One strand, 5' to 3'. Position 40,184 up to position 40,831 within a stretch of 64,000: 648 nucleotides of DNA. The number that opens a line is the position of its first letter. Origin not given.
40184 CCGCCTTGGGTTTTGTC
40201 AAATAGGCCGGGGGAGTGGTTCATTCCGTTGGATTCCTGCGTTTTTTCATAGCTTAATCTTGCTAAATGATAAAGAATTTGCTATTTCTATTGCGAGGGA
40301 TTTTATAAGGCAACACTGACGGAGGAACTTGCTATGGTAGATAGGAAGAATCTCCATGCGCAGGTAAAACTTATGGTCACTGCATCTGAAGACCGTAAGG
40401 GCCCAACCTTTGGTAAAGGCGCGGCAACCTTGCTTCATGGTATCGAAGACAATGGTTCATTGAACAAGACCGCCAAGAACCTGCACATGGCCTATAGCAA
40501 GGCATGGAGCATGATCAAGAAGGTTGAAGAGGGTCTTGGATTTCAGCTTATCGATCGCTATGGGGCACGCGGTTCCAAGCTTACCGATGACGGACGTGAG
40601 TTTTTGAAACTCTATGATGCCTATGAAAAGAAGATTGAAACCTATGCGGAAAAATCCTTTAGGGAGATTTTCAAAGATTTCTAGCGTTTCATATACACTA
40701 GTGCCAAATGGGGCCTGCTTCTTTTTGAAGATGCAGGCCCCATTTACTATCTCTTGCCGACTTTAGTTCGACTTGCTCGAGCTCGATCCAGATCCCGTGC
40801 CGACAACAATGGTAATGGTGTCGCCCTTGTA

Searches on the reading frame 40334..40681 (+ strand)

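Call 87: search_protein_families(library=pfam, proteins=[window:40334-40681:+], max_evalue=0.00001)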
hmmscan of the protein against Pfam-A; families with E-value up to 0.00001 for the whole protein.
window:40334-40681:+ (116 aa): 1 family
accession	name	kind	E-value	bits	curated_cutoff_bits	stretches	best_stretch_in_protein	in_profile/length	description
PF00126.33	HTH_1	-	3.9e-10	40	26.6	1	37-88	10-60/60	Bacterial regulatory helix-turn-helix protein, lysR family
